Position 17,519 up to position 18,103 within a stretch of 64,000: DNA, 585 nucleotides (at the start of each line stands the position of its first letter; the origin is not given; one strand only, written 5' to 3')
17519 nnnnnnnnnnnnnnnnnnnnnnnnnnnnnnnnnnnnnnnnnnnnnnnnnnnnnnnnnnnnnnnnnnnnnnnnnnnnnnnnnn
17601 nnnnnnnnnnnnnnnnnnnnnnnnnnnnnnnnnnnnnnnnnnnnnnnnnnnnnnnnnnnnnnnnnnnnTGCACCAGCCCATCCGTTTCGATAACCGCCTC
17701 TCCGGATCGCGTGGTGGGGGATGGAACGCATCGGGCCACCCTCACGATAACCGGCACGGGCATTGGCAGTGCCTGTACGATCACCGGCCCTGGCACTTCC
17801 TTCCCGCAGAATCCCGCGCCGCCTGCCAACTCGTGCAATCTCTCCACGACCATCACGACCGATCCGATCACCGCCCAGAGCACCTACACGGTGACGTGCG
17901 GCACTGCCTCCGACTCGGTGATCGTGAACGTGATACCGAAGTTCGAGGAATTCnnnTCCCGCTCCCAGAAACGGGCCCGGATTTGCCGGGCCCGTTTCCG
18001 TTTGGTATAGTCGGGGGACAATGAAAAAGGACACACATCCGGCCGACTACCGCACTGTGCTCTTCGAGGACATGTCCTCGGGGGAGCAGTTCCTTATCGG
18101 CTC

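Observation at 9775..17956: Five-gene surface operon: two CARDB-like paralogs with a conserved ...P.(Y/F)(K/E)EF C-terminus bracketing a membrane protein, an Lnt-like acyltransferase and a C-terminally anchored wall protein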

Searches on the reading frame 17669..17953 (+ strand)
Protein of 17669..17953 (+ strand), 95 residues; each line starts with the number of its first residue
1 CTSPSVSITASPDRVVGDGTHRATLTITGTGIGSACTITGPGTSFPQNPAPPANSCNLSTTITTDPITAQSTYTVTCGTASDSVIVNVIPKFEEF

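Call 53: find_related_loci(query=A5, collection=metagenome_contigs, flank=6000)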
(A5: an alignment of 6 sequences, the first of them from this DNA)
Query A5 (95 aa) in metagenome_contigs; peptide patterns used: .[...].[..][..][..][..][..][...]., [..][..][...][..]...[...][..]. (x = any residue, [..] = any of these).
143 stretches matched a pattern; 33 encode a relative of the query (tblastn E <= 1e-3); 32 distinct loci.
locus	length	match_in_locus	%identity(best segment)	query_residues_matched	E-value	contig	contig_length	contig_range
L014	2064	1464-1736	58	1-95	3e-23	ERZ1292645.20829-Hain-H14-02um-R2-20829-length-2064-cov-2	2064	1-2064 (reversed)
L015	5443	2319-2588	53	1-95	1e-19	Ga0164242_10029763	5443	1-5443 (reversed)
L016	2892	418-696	50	3-95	4e-19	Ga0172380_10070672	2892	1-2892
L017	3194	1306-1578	47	4-95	9e-15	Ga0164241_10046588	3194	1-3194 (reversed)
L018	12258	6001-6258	45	6-95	1e-14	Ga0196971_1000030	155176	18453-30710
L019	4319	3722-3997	49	1-95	1e-13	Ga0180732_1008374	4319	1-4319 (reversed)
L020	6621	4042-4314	48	1-95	1e-13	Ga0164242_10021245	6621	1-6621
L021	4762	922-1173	46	3-95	2e-13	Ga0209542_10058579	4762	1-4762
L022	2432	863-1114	46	3-95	2e-13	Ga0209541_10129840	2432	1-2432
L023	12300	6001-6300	40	4-95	1e-12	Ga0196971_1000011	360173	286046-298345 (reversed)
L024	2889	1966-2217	43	4-95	3e-12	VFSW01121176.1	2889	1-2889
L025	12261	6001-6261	40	8-95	3e-11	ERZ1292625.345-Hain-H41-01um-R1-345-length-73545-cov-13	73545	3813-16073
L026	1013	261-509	39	3-95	9e-11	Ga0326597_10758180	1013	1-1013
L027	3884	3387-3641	38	4-95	2e-10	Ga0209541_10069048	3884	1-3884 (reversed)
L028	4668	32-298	39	4-95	4e-10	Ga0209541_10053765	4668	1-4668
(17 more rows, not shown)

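Call 89: search_solved_structures(query=A5, max_evalue=1)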
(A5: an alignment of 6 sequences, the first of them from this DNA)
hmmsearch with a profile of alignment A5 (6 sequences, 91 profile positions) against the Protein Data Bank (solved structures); distinct sequences matched with E-value up to 1: 1.
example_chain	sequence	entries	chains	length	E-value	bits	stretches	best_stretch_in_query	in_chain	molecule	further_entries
9qjv_F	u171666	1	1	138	0.46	14.3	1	12-81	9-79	a2NB47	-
